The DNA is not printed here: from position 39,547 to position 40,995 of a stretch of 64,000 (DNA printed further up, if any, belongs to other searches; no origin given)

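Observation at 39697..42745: Tightly coupled PIG-L deacetylase, Gfo/Idh/MocA dehydrogenase and M20 deacylase operon inside a lyase/GH locus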

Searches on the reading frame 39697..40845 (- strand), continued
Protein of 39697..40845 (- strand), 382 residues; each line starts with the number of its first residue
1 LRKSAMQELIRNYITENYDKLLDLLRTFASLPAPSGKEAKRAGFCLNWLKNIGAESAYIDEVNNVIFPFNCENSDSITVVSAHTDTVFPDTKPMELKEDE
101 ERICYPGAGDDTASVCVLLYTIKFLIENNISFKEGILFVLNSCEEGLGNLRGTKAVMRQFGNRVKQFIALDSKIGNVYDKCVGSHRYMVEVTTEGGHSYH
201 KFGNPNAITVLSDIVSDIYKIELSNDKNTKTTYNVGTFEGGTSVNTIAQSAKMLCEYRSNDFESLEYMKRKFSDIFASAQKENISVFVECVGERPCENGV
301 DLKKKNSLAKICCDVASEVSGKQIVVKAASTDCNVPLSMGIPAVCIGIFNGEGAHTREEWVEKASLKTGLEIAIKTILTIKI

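Call 70: find_encoding_contigs(protein=P0163, flank=7000, max_places=3)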
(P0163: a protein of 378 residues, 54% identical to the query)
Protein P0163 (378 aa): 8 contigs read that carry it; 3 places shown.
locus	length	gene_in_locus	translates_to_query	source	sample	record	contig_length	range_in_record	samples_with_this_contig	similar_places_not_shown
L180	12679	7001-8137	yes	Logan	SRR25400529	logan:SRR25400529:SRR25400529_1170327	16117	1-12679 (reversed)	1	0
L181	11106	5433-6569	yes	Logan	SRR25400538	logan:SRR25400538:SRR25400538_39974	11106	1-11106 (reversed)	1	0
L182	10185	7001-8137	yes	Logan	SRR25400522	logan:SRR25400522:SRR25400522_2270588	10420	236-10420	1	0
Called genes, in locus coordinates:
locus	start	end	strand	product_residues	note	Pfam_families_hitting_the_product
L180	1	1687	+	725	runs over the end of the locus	PF00580:UvrD-helicase, PF01443:Viral_helicase1 (faint), PF13245:AAA_19, PF13604:AAA_30 (faint), PF13361:UvrD_C, PF13538:UvrD_C_2, PF21196:PcrA_UvrD_tudor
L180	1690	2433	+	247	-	PF01209:Ubie_methyltran (weak), PF01728:FtsJ (weak), PF05401:NodS (weak), PF13489:Methyltransf_23, PF13847:Methyltransf_31, PF08241:Methyltransf_11, PF08242:Methyltransf_12, PF13649:Methyltransf_25, +1 more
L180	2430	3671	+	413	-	PF00070:Pyr_redox (faint), PF00890:FAD_binding_2, PF01134:GIDA (weak), PF01266:DAO (weak), PF03486:HI0933_like, PF12831:FAD_oxidored, PF13450:NAD_binding_8 (weak), PF22780:HI0933_like_1st, +3 more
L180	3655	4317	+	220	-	PF02224:Cytidylate_kin, PF13189:Cytidylate_kin2, PF13207:AAA_17 (weak), PF13238:AAA_18 (faint)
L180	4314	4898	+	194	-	PF01553:Acyltransferase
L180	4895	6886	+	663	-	PF02401:LYTB, PF00575:S1, PF21710:Spt6_S1 (faint), PF00575:S1, PF23459:S1_RRP5 (weak), PF00575:S1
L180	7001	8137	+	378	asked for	PF04389:Peptidase_M28, PF01546:Peptidase_M20, PF07687:M20_dimer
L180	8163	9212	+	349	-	-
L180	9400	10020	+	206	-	-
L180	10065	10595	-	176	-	PF14277:DUF4364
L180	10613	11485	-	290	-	-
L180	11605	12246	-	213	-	PF00730:HhH-GPD, PF00633:HHH (weak)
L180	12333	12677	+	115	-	?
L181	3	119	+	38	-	?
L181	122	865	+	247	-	PF01209:Ubie_methyltran (weak), PF01728:FtsJ (weak), PF05401:NodS (weak), PF13489:Methyltransf_23, PF13847:Methyltransf_31, PF08241:Methyltransf_11, PF08242:Methyltransf_12, PF13649:Methyltransf_25, +1 more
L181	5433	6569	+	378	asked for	PF04389:Peptidase_M28, PF01546:Peptidase_M20, PF07687:M20_dimer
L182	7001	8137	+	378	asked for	PF04389:Peptidase_M28, PF01546:Peptidase_M20, PF07687:M20_dimer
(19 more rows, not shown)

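Call 76: search_solved_structures(query=window:39697-40830:-, max_evalue=1e-20, show_alignments=1)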
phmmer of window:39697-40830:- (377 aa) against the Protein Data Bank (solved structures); distinct sequences matched with E-value up to 1e-20: 1.
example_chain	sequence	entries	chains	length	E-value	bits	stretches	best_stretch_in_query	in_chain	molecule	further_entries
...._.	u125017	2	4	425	7.5e-48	166.6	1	9-363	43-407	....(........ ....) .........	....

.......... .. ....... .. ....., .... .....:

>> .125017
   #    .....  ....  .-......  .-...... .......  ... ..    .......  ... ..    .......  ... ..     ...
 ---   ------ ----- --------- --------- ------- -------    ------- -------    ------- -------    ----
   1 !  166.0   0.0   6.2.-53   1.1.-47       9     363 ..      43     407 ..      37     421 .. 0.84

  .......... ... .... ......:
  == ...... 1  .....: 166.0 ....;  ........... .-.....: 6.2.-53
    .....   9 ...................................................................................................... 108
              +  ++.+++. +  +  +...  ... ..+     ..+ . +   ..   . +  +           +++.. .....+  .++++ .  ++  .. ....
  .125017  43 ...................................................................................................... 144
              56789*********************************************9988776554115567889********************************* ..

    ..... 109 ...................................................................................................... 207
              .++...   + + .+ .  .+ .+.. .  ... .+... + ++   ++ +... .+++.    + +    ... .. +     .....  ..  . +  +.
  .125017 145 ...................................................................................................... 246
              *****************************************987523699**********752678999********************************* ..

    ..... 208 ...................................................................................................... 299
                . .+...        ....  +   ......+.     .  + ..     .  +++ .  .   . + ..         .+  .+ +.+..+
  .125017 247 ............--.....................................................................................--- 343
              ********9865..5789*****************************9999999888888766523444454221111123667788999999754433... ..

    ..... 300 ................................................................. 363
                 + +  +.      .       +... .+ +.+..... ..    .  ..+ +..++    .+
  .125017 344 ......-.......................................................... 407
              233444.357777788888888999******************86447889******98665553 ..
